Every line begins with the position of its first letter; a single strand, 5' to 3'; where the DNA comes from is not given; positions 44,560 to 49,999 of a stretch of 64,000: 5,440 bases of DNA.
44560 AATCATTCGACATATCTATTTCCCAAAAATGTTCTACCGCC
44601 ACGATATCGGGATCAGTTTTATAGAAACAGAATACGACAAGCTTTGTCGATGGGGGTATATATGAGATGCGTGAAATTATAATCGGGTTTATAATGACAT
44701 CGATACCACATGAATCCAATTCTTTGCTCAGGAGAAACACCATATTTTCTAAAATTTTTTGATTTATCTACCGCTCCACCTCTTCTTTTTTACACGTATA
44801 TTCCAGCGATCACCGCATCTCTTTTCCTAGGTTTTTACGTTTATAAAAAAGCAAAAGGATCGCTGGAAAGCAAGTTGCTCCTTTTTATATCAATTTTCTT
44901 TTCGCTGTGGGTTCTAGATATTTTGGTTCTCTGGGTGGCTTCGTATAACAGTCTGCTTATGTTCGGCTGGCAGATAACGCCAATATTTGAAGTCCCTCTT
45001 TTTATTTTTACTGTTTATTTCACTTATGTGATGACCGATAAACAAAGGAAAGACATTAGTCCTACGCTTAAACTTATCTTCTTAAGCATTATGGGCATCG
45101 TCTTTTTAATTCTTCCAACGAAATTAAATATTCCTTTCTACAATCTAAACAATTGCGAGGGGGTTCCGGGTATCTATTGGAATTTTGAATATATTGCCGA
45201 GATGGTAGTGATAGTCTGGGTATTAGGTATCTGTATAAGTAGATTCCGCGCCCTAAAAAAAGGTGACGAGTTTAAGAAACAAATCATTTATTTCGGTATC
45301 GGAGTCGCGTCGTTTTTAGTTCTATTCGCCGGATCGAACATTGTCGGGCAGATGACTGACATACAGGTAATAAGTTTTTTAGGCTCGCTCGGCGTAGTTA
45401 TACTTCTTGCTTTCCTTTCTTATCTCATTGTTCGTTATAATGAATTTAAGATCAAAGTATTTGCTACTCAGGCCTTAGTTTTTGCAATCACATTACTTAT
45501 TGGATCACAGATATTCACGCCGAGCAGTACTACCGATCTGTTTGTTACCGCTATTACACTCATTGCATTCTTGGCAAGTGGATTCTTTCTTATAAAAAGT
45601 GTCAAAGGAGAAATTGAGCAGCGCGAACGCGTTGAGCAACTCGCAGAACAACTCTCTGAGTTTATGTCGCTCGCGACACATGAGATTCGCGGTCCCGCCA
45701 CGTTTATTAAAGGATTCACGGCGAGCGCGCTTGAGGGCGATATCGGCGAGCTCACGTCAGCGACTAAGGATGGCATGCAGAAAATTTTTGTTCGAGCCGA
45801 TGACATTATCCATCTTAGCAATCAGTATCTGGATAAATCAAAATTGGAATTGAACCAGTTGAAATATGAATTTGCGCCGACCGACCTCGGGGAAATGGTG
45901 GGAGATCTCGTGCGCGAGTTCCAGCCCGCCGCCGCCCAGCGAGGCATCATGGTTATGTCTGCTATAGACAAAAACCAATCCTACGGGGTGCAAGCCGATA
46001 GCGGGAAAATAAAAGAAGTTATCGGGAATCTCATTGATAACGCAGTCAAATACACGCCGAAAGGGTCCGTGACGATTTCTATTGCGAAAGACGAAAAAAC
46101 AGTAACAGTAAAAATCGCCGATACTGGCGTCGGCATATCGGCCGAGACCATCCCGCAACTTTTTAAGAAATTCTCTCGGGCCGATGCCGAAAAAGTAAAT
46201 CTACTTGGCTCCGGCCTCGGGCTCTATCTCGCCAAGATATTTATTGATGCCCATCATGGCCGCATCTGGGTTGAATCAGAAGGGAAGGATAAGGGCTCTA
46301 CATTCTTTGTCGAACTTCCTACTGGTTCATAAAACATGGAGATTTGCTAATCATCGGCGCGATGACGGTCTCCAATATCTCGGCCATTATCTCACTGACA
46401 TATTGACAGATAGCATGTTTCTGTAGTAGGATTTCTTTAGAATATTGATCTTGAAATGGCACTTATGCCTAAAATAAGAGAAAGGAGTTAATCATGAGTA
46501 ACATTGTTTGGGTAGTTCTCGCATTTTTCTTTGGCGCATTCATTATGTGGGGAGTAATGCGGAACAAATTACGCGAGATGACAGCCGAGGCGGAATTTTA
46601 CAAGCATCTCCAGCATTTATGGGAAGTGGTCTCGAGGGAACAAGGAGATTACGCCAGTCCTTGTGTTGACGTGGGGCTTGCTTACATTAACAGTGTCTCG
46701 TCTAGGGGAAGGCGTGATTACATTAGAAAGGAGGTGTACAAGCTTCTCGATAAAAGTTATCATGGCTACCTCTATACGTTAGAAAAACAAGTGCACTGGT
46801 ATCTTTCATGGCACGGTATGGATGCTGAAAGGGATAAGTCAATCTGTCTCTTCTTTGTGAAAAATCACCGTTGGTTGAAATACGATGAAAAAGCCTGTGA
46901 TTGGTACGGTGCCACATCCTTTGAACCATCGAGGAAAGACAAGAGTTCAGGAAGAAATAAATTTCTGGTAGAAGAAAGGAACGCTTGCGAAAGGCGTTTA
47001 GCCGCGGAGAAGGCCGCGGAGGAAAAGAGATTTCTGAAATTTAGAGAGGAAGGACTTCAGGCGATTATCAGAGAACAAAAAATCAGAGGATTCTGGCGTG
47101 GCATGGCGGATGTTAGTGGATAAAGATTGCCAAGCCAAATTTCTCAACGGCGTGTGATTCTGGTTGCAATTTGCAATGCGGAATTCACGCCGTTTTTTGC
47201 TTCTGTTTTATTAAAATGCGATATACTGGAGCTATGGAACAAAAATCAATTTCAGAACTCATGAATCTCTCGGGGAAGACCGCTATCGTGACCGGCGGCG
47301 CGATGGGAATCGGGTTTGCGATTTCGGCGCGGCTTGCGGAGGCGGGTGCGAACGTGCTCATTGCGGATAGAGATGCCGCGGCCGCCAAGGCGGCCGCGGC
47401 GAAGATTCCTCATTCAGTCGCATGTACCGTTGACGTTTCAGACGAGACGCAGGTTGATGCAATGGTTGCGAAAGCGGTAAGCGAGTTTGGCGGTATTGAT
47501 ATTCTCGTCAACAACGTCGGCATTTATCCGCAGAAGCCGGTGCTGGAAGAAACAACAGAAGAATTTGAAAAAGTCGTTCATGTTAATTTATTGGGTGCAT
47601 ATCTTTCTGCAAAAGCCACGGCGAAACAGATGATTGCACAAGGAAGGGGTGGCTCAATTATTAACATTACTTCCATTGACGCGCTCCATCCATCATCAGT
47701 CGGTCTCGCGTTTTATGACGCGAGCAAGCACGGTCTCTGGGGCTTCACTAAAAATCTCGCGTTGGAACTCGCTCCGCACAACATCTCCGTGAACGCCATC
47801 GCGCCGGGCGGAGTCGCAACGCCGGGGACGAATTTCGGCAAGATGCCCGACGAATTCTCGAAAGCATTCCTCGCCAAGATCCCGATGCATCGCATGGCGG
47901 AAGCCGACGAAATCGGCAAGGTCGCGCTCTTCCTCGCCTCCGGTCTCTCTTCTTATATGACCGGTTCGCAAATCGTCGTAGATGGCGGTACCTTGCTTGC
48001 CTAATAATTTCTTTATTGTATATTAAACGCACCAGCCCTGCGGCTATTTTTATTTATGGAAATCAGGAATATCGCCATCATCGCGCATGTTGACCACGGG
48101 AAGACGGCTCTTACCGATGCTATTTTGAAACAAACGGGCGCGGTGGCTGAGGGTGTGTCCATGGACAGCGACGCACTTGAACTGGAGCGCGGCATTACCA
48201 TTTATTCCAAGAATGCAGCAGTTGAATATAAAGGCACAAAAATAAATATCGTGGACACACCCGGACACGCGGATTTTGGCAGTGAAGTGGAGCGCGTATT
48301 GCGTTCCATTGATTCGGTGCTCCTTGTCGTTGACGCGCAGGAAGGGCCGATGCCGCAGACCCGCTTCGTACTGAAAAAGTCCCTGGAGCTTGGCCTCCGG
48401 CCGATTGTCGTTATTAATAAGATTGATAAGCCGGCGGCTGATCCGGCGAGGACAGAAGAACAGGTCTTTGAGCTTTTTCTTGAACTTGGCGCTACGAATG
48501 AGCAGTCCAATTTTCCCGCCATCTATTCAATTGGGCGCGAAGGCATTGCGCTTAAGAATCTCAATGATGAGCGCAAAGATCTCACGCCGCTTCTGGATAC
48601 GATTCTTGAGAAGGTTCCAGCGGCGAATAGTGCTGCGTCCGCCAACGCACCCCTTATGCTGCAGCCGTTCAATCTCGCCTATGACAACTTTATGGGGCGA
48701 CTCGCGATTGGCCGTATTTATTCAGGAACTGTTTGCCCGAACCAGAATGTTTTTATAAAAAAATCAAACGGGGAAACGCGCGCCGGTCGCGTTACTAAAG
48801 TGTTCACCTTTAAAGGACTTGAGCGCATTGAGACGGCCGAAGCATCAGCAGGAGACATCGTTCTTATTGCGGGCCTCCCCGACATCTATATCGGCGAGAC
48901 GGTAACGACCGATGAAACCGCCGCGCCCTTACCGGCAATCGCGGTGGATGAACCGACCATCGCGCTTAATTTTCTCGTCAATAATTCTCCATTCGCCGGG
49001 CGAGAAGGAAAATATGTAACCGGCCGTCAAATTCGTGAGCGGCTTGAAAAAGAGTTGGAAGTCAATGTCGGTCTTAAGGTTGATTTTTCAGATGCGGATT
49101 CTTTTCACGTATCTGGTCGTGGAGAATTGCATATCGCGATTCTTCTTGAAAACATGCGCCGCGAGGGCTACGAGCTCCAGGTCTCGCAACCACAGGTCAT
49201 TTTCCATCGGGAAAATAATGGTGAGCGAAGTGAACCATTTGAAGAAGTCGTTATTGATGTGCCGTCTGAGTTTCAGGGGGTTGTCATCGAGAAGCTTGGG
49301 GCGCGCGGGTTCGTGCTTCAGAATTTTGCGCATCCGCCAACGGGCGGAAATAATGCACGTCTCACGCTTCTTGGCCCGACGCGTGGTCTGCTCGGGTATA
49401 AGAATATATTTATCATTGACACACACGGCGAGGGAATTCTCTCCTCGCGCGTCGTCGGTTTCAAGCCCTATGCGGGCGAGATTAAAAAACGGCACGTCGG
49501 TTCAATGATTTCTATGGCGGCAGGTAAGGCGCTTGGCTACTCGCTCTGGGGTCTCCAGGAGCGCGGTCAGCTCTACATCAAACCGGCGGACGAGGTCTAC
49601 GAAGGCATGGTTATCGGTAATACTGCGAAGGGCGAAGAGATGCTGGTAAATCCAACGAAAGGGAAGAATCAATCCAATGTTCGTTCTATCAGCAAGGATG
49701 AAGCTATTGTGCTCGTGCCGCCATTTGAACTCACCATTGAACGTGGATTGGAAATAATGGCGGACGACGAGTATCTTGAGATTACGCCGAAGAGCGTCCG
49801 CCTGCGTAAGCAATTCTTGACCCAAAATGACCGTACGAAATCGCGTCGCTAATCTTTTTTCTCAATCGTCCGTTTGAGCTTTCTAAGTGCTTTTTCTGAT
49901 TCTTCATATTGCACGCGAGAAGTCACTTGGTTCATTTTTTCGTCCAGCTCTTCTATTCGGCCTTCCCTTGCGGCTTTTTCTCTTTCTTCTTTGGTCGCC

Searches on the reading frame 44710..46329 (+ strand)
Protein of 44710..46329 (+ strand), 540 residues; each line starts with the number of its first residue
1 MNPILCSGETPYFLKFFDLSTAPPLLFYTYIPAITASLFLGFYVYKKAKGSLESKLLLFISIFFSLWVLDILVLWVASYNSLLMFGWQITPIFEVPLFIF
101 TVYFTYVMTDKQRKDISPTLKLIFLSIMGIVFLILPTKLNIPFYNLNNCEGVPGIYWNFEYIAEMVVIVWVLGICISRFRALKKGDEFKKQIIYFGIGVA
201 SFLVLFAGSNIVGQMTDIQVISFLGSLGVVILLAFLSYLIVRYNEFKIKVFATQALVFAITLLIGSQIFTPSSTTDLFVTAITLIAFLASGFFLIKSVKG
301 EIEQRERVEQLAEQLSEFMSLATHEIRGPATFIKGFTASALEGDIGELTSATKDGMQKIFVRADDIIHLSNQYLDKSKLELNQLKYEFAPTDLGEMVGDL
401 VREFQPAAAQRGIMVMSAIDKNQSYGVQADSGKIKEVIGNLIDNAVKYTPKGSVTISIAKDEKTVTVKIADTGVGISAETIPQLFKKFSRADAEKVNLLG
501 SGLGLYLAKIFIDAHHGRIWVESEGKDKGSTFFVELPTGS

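Call 29: search_protein_families(library=pfam, proteins=[window:44710-46329:+], max_evalue=0.001)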
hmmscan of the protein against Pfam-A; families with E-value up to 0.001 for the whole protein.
window:44710-46329:+ (540 aa): 3 families
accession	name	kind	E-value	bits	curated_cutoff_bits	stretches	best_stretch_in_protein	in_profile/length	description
PF02518.31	HATPase_c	-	2.6e-26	92.7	26.4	1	430-538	2-109/111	Histidine kinase-, DNA gyrase B-, and HSP90-like ATPase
PF13581.12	HATPase_c_2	-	9.6e-06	26.1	27.4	1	435-515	37-112/127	Histidine kinase-like ATPase domain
PF00512.31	HisKA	-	0.00046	20.6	26.9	1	315-380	2-64/66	His Kinase A (phospho-acceptor) domain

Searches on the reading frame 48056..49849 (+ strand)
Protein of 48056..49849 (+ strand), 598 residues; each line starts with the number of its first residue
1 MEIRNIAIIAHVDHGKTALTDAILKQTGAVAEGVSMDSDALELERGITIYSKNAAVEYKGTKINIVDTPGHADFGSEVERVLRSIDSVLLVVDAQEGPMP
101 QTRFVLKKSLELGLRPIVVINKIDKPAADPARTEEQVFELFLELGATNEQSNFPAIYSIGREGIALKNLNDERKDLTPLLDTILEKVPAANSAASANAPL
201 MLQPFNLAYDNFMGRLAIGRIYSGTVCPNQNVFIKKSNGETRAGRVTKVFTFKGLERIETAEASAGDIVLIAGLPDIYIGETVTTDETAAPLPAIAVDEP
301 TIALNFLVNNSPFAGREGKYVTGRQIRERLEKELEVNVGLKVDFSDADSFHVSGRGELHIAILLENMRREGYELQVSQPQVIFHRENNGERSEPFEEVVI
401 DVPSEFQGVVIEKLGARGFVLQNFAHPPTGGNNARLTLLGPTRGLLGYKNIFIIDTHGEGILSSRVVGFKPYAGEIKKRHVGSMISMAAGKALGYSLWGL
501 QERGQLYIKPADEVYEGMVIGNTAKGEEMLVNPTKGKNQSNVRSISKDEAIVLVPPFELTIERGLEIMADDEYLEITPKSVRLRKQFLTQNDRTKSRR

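Call 29: search_protein_families(library=pfam, proteins=[window:48056-49849:+], max_evalue=0.001)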
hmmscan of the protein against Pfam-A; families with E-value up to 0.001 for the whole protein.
window:48056-49849:+ (598 aa): 7 families
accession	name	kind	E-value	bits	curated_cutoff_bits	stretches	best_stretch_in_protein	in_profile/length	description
PF00009.33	GTP_EFTU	-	4.1e-51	173.7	26.5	1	2-188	2-187/188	Elongation factor Tu GTP binding domain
PF21018.2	BipA_C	-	3e-38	130.4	23.8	1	482-589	2-109/110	TypA/BipA C-terminal domain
PF03144.31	GTP_EFTU_D2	-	6e-16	59.1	30.3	1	214-284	1-73/73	Elongation factor Tu domain 2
PF00679.30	EFG_C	-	2.6e-11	43.9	27.9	1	393-479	4-88/89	Elongation factor G C-terminus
PF22042.2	EF-G_D2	-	5.3e-08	33.3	27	1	205-285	7-83/84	Elongation factor G domain 2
PF01926.29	MMR_HSR1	-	8.7e-07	29.5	21.9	1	6-122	2-113/113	50S ribosome-binding GTPase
PF02421.24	FeoB_N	-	0.00036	20.5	27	1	46-135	32-127/156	Ferrous iron transport protein B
